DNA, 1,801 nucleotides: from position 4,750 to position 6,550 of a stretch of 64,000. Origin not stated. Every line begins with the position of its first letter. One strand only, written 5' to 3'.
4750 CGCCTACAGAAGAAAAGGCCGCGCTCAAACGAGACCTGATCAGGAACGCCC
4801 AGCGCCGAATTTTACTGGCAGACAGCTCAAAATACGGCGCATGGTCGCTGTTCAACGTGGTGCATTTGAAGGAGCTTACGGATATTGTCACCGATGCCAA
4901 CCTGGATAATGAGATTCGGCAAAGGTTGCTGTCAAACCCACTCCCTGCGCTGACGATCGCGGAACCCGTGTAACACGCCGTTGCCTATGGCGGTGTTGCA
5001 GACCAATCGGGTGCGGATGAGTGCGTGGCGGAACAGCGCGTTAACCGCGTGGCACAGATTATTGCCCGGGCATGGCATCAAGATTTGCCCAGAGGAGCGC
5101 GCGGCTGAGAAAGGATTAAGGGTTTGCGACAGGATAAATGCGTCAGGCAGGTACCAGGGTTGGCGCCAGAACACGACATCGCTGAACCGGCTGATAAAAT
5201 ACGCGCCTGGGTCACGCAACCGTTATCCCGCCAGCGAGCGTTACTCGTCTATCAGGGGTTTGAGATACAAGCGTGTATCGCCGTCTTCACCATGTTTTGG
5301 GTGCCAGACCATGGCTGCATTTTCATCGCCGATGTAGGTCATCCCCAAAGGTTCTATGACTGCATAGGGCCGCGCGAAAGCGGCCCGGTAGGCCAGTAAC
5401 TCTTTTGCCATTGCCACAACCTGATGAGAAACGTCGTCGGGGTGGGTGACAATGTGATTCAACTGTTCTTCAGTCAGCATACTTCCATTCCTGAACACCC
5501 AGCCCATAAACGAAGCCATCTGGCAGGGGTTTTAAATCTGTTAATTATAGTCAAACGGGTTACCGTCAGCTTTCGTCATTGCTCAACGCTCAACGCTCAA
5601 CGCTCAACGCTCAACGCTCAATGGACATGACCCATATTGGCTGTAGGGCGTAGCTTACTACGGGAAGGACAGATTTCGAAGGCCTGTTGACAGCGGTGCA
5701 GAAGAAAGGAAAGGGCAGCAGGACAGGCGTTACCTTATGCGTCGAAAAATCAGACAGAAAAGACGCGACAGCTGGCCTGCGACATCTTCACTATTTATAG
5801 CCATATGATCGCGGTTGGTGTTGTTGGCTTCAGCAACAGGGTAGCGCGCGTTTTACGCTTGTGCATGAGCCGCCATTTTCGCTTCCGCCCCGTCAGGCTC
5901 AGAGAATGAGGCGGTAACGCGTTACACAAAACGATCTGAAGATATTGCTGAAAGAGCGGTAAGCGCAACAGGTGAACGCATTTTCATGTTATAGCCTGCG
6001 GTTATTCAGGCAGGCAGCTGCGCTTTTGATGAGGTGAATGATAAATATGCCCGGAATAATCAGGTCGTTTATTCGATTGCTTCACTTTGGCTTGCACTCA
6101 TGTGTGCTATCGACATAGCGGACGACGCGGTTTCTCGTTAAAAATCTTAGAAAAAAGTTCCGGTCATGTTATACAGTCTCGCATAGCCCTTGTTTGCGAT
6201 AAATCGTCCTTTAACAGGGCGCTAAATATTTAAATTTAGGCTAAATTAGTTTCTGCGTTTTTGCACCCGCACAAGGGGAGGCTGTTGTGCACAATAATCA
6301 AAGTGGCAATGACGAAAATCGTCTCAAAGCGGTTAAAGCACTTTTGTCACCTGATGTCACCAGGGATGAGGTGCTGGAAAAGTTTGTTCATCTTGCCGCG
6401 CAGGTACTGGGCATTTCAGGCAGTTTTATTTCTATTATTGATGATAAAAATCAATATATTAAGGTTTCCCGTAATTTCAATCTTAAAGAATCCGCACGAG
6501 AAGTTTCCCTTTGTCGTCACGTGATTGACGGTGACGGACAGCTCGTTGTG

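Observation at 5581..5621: Heptanucleotide microsatellite (GCTCAAC) x ~6 in a promoter region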

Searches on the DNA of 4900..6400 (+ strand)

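Call 6: search_rna_families(source=window, start=4900, end=6400, threshold=evalue, max_evalue=1)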
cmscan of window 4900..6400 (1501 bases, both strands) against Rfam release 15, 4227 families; matches with E-value up to 1: 0.
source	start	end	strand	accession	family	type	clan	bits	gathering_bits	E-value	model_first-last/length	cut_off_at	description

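Call 13: search_dna_similar(query=window:5200-6300:+, collection=plasmids, mode=near, max_rows=60)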
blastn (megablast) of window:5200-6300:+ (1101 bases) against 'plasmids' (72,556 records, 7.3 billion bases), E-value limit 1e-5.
Records with a match: 15; places in all: 15; records where one place covers at least 80% of the query: 15.
Best place of each record, by identity: 95-99% 2; 90-95% 9; 80-90% 4.
By first word of the organism name: Pantoea 15.
By predicted mobility (MOB-suite, as given by PLSDB): non-mobilizable 15.
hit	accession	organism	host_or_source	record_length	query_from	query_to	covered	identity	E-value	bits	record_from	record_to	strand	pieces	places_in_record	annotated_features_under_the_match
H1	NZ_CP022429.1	Pantoea ananatis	rice,cell culture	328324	1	1101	100%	96.6%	0e+0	1847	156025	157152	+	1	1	hypothetical protein | sensor domain-containing phosphodiesterase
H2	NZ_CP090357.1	Pantoea ananatis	mixed culture,plant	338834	1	1101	100%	96.3%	0e+0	1814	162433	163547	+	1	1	hypothetical protein | sensor domain-containing phosphodiesterase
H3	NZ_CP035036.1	Pantoea ananatis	tissue sample,sugarcane root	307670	1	1101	100%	94.8%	0e+0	1703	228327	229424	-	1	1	hypothetical protein | sensor domain-containing phosphodiesterase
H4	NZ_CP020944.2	Pantoea ananatis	Allium cepa,tissue sample,Toombs County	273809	1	1101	100%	94.5%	0e+0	1687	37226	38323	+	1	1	hypothetical protein | sensor domain-containing phosphodiesterase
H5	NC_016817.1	Pantoea ananatis LMG 5342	-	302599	1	1101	100%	94.2%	0e+0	1670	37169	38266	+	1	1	hypothetical protein | sensor domain-containing phosphodiesterase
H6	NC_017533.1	Pantoea ananatis AJ13355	-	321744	1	1101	100%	94.1%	0e+0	1664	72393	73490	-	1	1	hypothetical protein | sensor domain-containing phosphodiesterase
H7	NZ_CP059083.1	Pantoea ananatis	Allium cepa,onion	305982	1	1101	100%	94.1%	0e+0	1664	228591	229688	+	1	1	hypothetical protein | sensor domain-containing phosphodiesterase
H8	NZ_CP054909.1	Pantoea ananatis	-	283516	1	1101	100%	94.0%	0e+0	1664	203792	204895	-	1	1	hypothetical protein | sensor domain-containing phosphodiesterase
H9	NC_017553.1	Pantoea ananatis PA13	-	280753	1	1101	100%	93.7%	0e+0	1637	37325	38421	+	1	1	hypothetical protein | sensor domain-containing phosphodiesterase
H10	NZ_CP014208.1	Pantoea ananatis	rice,Whole organism,environmental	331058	4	1101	100%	93.9%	0e+0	1644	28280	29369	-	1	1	hypothetical protein | sensor domain-containing phosphodiesterase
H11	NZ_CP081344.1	Pantoea ananatis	whole organism,rice leaf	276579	6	1101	100%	91.1%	0e+0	1483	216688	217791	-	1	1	hypothetical protein (x2) | sensor domain-containing phosphodiesterase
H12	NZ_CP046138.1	Pantoea sp. RSPAM1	Oryza sativa,Whole organism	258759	1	1101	100%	88.8%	0e+0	1323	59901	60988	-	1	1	hypothetical protein (x2) | sensor domain-containing phosphodiesterase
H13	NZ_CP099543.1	Pantoea ananatis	Oryza sativa,cell culture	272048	2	1101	100%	88.7%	0e+0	1321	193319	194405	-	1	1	hypothetical protein | sensor domain-containing phosphodiesterase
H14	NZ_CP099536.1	Pantoea ananatis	Oryza sativa,cell culture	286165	2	1101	100%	88.7%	0e+0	1321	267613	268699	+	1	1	hypothetical protein | sensor domain-containing phosphodiesterase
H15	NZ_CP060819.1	Pantoea ananatis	Laodelphax striatellus,cell ...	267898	2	1101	100%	88.7%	0e+0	1315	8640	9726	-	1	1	hypothetical protein | sensor domain-containing phosphodiesterase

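Call 14: get_annotated_region(hit=H1, flank=2500)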
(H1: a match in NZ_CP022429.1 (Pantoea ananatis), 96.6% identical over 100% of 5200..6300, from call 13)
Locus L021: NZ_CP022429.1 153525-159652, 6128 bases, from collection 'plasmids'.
description: Pantoea ananatis strain YJ76 plasmid p_unamed1
organism: Pantoea ananatis (NCBI taxid 553)
taxonomy: Bacteria; Pseudomonadota; Gammaproteobacteria; Enterobacterales; Erwiniaceae; Pantoea; Pantoea ananatis
host: -; source: rice,cell culture; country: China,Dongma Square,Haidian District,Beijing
typing (MOB-suite, as given by PLSDB): non-mobilizable; replicon rep_cluster_1232
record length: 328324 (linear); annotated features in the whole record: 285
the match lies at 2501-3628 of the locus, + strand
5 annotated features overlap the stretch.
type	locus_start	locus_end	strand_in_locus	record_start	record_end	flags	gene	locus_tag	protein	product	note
CDS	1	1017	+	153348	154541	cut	-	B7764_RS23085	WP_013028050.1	diguanylate phosphodiesterase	-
CDS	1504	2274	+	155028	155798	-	-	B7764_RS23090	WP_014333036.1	DeoR/GlpR family DNA-binding transcription regulator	-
CDS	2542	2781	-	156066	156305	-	-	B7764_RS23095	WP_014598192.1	hypothetical protein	-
CDS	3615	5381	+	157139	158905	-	-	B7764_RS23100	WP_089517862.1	sensor domain-containing phosphodiesterase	-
CDS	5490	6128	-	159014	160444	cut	-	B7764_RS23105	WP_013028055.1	6-phospho-beta-glucosidase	-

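Call 15: get_annotated_region(hit=H2, flank=2500)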
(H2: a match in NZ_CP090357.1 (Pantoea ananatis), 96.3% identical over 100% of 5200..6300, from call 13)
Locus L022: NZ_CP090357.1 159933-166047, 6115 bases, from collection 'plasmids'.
description: Pantoea ananatis strain JBR-LB3-16 plasmid unnamed, complete sequence
organism: Pantoea ananatis (NCBI taxid 553)
taxonomy: Bacteria; Pseudomonadota; Gammaproteobacteria; Enterobacterales; Erwiniaceae; Pantoea; Pantoea ananatis
host: -; source: mixed culture,plant; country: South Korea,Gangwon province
typing (MOB-suite, as given by PLSDB): non-mobilizable; replicon rep_cluster_1232
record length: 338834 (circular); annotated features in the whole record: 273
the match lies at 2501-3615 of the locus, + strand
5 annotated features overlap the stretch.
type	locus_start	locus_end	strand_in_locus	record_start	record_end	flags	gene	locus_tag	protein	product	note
CDS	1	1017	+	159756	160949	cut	-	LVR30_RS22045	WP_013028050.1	diguanylate phosphodiesterase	-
CDS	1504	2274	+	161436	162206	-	-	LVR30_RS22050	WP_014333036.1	DeoR/GlpR family DNA-binding transcription regulator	-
CDS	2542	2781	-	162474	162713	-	-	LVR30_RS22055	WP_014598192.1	hypothetical protein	-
CDS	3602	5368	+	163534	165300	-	-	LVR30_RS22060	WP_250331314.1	sensor domain-containing phosphodiesterase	-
CDS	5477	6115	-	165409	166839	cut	-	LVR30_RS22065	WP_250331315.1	6-phospho-beta-glucosidase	-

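Call 16: get_annotated_region(hit=H3, flank=2500)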
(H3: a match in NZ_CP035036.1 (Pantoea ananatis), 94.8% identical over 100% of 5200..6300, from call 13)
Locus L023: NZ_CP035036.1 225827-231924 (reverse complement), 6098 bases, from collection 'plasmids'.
description: Pantoea ananatis strain NN08200 plasmid unnamed2, complete sequence
organism: Pantoea ananatis (NCBI taxid 553)
taxonomy: Bacteria; Pseudomonadota; Gammaproteobacteria; Enterobacterales; Erwiniaceae; Pantoea; Pantoea ananatis
host: -; source: tissue sample,sugarcane root; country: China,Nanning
typing (MOB-suite, as given by PLSDB): non-mobilizable; replicon rep_cluster_1232
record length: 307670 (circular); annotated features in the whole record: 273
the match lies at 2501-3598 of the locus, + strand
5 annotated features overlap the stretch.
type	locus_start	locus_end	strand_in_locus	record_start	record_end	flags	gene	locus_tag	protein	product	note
CDS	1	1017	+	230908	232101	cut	-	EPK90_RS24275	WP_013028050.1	diguanylate phosphodiesterase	-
CDS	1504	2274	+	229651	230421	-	-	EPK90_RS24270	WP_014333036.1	DeoR/GlpR family DNA-binding transcription regulator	-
CDS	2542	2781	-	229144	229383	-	-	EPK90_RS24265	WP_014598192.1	hypothetical protein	-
CDS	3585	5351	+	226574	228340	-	-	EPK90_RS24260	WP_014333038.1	sensor domain-containing phosphodiesterase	-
CDS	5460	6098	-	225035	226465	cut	-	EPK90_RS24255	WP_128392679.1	6-phospho-beta-glucosidase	-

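Call 17: get_annotated_region(hit=H4, flank=2500)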
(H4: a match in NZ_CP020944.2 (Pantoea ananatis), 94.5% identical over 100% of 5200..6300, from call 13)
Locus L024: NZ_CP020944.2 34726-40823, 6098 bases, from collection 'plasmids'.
description: Pantoea ananatis strain PNA 97-1R plasmid unamed1, complete sequence
organism: Pantoea ananatis (NCBI taxid 553)
taxonomy: Bacteria; Pseudomonadota; Gammaproteobacteria; Enterobacterales; Erwiniaceae; Pantoea; Pantoea ananatis
host: -; source: Allium cepa,tissue sample,Toombs County; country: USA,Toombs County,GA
typing (MOB-suite, as given by PLSDB): non-mobilizable; replicon rep_cluster_1232
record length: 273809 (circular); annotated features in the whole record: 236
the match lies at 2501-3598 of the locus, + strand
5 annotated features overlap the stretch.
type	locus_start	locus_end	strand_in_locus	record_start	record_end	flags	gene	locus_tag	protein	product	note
CDS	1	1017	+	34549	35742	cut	-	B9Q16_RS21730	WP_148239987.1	diguanylate phosphodiesterase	-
CDS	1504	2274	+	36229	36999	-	-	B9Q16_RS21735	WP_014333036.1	DeoR/GlpR family DNA-binding transcription regulator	-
CDS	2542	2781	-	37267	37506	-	-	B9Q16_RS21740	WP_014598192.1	hypothetical protein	-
CDS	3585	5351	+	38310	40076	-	-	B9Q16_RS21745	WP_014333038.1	sensor domain-containing phosphodiesterase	-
CDS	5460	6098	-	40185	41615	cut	-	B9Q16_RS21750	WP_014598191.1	6-phospho-beta-glucosidase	-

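Call 18: get_annotated_region(hit=H8, flank=2500)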
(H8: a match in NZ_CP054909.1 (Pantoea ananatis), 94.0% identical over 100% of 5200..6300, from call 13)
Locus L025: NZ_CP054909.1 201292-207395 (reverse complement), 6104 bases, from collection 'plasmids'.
description: Pantoea ananatis strain FDAARGOS_680 plasmid unnamed1, complete sequence
organism: Pantoea ananatis (NCBI taxid 553)
taxonomy: Bacteria; Pseudomonadota; Gammaproteobacteria; Enterobacterales; Erwiniaceae; Pantoea; Pantoea ananatis
host: -; source: -; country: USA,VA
typing (MOB-suite, as given by PLSDB): non-mobilizable; replicon rep_cluster_1232
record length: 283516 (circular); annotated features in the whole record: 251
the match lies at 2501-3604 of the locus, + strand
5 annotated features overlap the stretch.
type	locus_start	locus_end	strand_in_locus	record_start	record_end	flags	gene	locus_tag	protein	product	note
CDS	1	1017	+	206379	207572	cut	-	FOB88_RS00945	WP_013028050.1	diguanylate phosphodiesterase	-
CDS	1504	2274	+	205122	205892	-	-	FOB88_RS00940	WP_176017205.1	DeoR/GlpR family DNA-binding transcription regulator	-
CDS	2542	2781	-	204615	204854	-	-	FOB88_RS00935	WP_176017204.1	hypothetical protein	-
CDS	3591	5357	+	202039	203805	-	-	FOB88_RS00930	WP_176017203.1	sensor domain-containing phosphodiesterase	-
CDS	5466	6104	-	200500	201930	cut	-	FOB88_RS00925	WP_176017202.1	6-phospho-beta-glucosidase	-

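Call 19: get_annotated_region(hit=H7, flank=2500)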
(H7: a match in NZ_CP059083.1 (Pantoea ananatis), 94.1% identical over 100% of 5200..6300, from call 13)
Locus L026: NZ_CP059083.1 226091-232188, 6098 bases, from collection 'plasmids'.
description: Pantoea ananatis strain OC5a plasmid pOC5aA, complete sequence
organism: Pantoea ananatis (NCBI taxid 553)
taxonomy: Bacteria; Pseudomonadota; Gammaproteobacteria; Enterobacterales; Erwiniaceae; Pantoea; Pantoea ananatis
host: -; source: Allium cepa,onion; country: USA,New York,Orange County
typing (MOB-suite, as given by PLSDB): non-mobilizable; replicon rep_cluster_1232
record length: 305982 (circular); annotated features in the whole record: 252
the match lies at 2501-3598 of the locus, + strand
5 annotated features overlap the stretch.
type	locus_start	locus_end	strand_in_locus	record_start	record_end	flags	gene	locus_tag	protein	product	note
CDS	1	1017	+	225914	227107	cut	-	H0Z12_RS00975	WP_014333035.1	diguanylate phosphodiesterase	-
CDS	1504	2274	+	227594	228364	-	-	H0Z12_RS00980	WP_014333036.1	DeoR/GlpR family DNA-binding transcription regulator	-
CDS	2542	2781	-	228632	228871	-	-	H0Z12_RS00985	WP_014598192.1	hypothetical protein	-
CDS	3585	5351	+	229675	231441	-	-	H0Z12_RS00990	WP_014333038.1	sensor domain-containing phosphodiesterase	-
CDS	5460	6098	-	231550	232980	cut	-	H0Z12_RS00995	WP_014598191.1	6-phospho-beta-glucosidase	-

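Call 20: get_annotated_region(hit=H9, flank=2500)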
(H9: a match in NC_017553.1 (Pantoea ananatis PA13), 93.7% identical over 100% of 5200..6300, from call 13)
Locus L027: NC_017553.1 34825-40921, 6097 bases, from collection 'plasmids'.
description: Pantoea ananatis PA13 plasmid PAGR_p, complete sequence
organism: Pantoea ananatis PA13 (NCBI taxid 1095774)
taxonomy: Bacteria; Pseudomonadota; Gammaproteobacteria; Enterobacterales; Erwiniaceae; Pantoea; Pantoea ananatis; Pantoea ananatis PA13
host: -; source: -; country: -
typing (MOB-suite, as given by PLSDB): non-mobilizable; replicon rep_cluster_1232
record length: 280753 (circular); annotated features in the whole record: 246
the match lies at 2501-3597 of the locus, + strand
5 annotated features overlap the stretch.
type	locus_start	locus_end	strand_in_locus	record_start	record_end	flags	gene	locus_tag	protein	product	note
CDS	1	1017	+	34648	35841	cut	-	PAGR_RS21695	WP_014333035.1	diguanylate phosphodiesterase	-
CDS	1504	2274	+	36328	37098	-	-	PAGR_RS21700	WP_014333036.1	DeoR/GlpR family DNA-binding transcription regulator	-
CDS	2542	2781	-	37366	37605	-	-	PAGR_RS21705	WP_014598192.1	hypothetical protein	-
CDS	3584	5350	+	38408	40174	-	-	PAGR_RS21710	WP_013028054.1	sensor domain-containing phosphodiesterase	-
CDS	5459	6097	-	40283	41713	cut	-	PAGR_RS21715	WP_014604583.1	6-phospho-beta-glucosidase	-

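Call 21: get_annotated_region(hit=H10, flank=2500)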
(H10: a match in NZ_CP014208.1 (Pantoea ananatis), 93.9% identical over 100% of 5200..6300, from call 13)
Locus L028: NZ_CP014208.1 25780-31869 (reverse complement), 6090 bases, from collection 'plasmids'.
description: Pantoea ananatis strain R100 plasmid unnamed, complete sequence
organism: Pantoea ananatis (NCBI taxid 553)
taxonomy: Bacteria; Pseudomonadota; Gammaproteobacteria; Enterobacterales; Erwiniaceae; Pantoea; Pantoea ananatis
host: -; source: rice,Whole organism,environmental; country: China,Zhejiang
typing (MOB-suite, as given by PLSDB): non-mobilizable; replicon rep_cluster_1232
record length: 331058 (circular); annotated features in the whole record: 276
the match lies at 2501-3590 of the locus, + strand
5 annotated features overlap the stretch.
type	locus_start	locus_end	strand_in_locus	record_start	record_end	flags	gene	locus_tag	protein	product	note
CDS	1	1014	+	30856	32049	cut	-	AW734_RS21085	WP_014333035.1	diguanylate phosphodiesterase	-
CDS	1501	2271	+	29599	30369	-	-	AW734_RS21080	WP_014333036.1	DeoR/GlpR family DNA-binding transcription regulator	-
CDS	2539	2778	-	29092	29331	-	-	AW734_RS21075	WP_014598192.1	hypothetical protein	-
CDS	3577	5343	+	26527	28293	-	-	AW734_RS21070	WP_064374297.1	sensor domain-containing phosphodiesterase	-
CDS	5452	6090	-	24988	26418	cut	-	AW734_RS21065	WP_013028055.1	6-phospho-beta-glucosidase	-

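Call 22: get_annotated_region(hit=H11, flank=2500)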
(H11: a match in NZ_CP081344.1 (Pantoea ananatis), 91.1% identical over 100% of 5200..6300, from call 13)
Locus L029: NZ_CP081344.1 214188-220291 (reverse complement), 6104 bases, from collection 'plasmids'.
description: Pantoea ananatis strain TZ39 plasmid plas2, complete sequence
organism: Pantoea ananatis (NCBI taxid 553)
taxonomy: Bacteria; Pseudomonadota; Gammaproteobacteria; Enterobacterales; Erwiniaceae; Pantoea; Pantoea ananatis
host: -; source: whole organism,rice leaf; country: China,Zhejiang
typing (MOB-suite, as given by PLSDB): non-mobilizable; replicon rep_cluster_1232
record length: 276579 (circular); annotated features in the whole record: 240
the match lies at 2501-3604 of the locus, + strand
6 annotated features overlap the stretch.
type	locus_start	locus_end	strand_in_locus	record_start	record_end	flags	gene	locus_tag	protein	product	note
CDS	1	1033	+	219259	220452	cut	-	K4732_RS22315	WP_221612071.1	diguanylate phosphodiesterase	-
CDS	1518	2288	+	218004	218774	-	-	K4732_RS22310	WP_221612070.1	DeoR/GlpR family DNA-binding transcription regulator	-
CDS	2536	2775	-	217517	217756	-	-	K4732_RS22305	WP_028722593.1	hypothetical protein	-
CDS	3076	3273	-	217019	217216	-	-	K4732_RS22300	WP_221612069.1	hypothetical protein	-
CDS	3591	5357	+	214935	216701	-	-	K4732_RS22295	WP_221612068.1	sensor domain-containing phosphodiesterase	-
CDS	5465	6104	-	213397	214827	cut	-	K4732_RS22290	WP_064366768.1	6-phospho-beta-glucosidase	-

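Call 23: get_annotated_region(hit=H12, flank=2500)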
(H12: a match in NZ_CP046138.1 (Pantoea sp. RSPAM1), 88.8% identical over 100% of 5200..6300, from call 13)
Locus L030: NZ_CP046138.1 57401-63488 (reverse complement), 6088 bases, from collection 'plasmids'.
description: Pantoea sp. RSPAM1 plasmid unnamed2, complete sequence
organism: Pantoea sp. RSPAM1 (NCBI taxid 2675223)
taxonomy: Bacteria; Pseudomonadota; Gammaproteobacteria; Enterobacterales; Erwiniaceae; Pantoea; Pantoea sp. RSPAM1
host: -; source: Oryza sativa,Whole organism; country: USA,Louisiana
typing (MOB-suite, as given by PLSDB): non-mobilizable; replicon rep_cluster_1232
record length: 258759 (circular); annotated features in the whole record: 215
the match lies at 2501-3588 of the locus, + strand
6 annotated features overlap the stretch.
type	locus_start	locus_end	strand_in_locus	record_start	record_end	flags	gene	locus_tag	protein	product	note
CDS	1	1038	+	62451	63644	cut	-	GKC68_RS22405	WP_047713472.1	diguanylate phosphodiesterase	-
CDS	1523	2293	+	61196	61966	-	-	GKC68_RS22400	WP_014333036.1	DeoR/GlpR family DNA-binding transcription regulator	-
CDS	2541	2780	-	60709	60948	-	-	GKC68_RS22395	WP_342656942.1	hypothetical protein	-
CDS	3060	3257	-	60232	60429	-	-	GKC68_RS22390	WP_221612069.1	hypothetical protein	-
CDS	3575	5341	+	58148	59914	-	-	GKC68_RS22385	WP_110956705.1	sensor domain-containing phosphodiesterase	-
CDS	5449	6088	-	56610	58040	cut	-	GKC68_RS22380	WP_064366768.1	6-phospho-beta-glucosidase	-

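Call 24: get_annotated_region(hit=H13, flank=2500)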
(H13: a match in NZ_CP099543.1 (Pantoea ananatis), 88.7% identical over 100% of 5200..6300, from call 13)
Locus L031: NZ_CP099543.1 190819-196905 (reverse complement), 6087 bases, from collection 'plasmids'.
description: Pantoea ananatis strain JT8-6 plasmid unnamed
organism: Pantoea ananatis (NCBI taxid 553)
taxonomy: Bacteria; Pseudomonadota; Gammaproteobacteria; Enterobacterales; Erwiniaceae; Pantoea; Pantoea ananatis
host: -; source: Oryza sativa,cell culture; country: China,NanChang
typing (MOB-suite, as given by PLSDB): non-mobilizable; replicon rep_cluster_1232
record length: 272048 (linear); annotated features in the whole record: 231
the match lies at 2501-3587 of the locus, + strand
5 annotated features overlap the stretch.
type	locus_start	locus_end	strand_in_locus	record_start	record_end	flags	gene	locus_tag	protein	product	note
CDS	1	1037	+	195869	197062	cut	-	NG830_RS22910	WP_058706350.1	diguanylate phosphodiesterase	-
CDS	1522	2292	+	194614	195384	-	-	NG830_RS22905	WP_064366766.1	DeoR/GlpR family DNA-binding transcription regulator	-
CDS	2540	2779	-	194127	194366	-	-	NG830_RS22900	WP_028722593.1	hypothetical protein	-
CDS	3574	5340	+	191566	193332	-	-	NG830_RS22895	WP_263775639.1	sensor domain-containing phosphodiesterase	-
CDS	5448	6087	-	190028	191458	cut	-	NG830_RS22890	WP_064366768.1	6-phospho-beta-glucosidase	-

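Call 25: get_annotated_region(hit=H14, flank=2500)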
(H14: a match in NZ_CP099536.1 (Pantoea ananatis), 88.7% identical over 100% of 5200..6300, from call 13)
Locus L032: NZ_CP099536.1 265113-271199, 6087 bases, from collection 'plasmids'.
description: Pantoea ananatis strain JT1-188 plasmid unnamed1
organism: Pantoea ananatis (NCBI taxid 553)
taxonomy: Bacteria; Pseudomonadota; Gammaproteobacteria; Enterobacterales; Erwiniaceae; Pantoea; Pantoea ananatis
host: -; source: Oryza sativa,cell culture; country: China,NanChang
typing (MOB-suite, as given by PLSDB): non-mobilizable; replicon rep_cluster_1232
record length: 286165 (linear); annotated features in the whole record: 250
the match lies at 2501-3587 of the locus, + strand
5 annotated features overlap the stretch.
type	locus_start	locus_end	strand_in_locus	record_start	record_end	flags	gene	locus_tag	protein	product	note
CDS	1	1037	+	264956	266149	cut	-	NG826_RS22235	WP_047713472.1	diguanylate phosphodiesterase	-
CDS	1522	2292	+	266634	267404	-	-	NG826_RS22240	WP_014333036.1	DeoR/GlpR family DNA-binding transcription regulator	-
CDS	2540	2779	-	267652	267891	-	-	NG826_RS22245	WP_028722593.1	hypothetical protein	-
CDS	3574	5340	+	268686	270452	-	-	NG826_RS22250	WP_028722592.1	sensor domain-containing phosphodiesterase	-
CDS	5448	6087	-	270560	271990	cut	-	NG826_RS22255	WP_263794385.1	6-phospho-beta-glucosidase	-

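Call 26: get_annotated_region(hit=H15, flank=2500)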
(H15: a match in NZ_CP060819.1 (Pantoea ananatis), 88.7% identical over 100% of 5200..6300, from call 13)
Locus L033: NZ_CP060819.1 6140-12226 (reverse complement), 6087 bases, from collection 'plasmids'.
description: Pantoea ananatis strain Lstri plasmid pLs, complete sequence
organism: Pantoea ananatis (NCBI taxid 553)
taxonomy: Bacteria; Pseudomonadota; Gammaproteobacteria; Enterobacterales; Erwiniaceae; Pantoea; Pantoea ananatis
host: -; source: Laodelphax striatellus,cell culture,whole body; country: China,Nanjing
typing (MOB-suite, as given by PLSDB): non-mobilizable; replicon rep_cluster_1232
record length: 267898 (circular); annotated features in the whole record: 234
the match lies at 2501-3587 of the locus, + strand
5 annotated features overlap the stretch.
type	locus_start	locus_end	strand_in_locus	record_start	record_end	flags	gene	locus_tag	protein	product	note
CDS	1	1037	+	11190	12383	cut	-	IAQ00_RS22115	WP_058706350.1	diguanylate phosphodiesterase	-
CDS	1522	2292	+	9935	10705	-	-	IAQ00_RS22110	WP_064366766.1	DeoR/GlpR family DNA-binding transcription regulator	-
CDS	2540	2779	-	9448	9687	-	-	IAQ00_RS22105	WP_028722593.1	hypothetical protein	-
CDS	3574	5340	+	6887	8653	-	-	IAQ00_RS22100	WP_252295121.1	sensor domain-containing phosphodiesterase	-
CDS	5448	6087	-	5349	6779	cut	-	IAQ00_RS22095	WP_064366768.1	6-phospho-beta-glucosidase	-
